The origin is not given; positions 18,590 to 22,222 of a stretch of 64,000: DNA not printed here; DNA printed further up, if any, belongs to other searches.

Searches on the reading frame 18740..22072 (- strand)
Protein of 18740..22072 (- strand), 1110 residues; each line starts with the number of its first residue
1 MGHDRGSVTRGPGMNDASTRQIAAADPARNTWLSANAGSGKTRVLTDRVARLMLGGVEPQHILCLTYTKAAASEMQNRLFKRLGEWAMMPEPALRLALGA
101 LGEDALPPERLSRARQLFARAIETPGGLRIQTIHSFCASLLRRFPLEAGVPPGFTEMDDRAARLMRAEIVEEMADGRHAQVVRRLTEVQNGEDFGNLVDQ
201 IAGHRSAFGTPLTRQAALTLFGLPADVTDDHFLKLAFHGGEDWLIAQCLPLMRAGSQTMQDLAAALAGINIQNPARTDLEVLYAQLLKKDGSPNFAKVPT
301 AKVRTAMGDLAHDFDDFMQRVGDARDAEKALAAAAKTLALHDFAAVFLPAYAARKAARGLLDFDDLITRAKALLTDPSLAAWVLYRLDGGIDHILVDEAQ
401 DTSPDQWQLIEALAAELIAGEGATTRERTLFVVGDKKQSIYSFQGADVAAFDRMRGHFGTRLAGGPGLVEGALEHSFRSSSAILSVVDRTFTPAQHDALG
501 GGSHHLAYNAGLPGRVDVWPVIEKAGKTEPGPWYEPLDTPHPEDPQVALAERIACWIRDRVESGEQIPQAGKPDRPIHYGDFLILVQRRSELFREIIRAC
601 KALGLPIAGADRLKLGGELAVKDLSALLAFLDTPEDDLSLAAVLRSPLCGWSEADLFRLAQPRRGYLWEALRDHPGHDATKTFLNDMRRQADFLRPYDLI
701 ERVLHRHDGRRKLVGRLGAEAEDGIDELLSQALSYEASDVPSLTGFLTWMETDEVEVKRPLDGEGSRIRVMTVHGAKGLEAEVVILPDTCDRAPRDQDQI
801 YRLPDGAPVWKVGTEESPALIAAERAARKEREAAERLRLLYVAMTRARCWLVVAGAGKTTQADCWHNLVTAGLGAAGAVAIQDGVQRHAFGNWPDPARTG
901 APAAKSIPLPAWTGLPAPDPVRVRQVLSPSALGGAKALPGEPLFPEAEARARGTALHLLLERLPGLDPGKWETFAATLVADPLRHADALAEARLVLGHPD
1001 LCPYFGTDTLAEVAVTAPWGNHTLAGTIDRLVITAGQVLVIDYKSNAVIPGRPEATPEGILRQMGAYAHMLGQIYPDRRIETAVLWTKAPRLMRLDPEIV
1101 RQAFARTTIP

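Call 116: search_protein_families(library=pfam, proteins=[window:18740-22072:-], max_evalue=0.0001)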
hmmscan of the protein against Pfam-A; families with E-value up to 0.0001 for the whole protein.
window:18740-22072:- (1110 aa): 5 families
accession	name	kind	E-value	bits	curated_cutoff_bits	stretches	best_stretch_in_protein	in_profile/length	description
PF00580.27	UvrD-helicase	-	1.3e-50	173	23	1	20-458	6-270/271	UvrD/REP helicase N-terminal domain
PF13361.12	UvrD_C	-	4.9e-15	56.2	25.6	1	743-854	264-346/350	UvrD-like helicase C-terminal domain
PF13245.12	AAA_19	-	1.3e-14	54.9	25.1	1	24-443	7-133/134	AAA domain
PF13538.12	UvrD_C_2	-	6e-11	42.5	27.4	0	829-853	27-51/52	UvrD-like helicase C-terminal domain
PF12705.13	PDDEXK_1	-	4.8e-09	37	22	1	945-1078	30-178/247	PD-(D/E)XK nuclease superfamily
